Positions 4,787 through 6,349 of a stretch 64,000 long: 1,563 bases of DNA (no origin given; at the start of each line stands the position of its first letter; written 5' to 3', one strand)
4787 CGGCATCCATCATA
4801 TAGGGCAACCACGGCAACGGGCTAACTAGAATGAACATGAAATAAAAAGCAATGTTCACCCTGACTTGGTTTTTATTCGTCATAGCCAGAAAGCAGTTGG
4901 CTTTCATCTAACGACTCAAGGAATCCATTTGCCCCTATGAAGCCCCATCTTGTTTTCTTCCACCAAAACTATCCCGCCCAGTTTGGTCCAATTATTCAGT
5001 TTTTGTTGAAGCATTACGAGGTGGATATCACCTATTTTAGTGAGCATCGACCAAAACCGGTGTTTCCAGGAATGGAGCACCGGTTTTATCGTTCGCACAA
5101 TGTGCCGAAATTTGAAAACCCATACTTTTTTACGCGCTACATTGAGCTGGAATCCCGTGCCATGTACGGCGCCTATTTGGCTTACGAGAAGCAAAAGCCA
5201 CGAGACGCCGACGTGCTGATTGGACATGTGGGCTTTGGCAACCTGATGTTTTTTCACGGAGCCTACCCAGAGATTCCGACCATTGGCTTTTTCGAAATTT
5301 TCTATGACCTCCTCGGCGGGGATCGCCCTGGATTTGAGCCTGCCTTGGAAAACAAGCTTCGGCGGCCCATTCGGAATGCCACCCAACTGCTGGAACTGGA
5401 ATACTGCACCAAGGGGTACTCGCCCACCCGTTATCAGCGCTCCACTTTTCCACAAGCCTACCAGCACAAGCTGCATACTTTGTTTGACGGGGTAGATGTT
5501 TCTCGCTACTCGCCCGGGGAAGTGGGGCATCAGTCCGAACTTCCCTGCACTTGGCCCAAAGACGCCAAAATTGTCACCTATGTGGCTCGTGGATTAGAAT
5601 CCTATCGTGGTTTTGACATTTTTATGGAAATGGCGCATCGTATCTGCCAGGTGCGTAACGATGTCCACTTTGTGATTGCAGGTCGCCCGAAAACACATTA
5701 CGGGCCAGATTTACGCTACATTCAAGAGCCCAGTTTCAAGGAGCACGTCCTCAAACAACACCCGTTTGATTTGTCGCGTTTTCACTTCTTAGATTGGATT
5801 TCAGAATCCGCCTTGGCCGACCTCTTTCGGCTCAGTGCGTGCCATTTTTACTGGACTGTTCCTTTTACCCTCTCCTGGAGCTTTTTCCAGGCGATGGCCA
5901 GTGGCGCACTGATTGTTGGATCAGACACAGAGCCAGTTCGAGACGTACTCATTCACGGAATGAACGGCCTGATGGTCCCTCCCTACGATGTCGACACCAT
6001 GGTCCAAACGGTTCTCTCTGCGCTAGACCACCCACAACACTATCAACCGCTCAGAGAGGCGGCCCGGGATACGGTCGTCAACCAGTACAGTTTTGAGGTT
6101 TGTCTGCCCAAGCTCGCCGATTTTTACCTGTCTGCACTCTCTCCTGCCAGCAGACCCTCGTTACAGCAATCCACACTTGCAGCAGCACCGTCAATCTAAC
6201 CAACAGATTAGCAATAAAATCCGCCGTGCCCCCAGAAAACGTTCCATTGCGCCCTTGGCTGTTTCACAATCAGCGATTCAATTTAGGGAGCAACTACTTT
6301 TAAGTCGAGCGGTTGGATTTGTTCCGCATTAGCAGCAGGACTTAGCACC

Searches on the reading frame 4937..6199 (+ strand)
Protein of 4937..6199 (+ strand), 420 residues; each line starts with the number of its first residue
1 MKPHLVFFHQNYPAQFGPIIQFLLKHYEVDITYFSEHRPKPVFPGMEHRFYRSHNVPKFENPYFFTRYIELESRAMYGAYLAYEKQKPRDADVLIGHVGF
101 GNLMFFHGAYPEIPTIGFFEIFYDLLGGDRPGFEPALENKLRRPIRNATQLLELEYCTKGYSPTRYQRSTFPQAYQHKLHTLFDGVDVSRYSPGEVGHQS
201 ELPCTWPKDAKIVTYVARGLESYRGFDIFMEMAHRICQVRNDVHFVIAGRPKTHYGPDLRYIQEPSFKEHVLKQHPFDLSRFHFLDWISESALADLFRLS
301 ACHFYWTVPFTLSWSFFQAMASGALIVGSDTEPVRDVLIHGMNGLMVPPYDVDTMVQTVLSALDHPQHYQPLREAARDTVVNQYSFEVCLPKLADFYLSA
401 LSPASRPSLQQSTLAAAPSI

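Call 4: search_protein_families(library=pfam, proteins=[window:4937-6199:+], max_evalue=0.01)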
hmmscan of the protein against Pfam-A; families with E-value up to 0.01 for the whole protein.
window:4937-6199:+ (420 aa): 4 families
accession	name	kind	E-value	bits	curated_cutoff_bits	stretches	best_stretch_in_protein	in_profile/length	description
PF12000.14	Glyco_trans_4_3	-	5.5e-28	98.2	25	1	37-189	10-166/168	Glycosyl transferase family 4 group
PF13692.12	Glyco_trans_1_4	-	6.9e-14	52.8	27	1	211-364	2-141/142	Glycosyl transferases group 1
PF00534.26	Glycos_transf_1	-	3.8e-13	49.8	26.4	1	206-378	11-171/172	Glycosyl transferases group 1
PF13524.12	Glyco_trans_1_2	-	0.00013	22.4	25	1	241-387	13-136/144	Glycosyl transferase-like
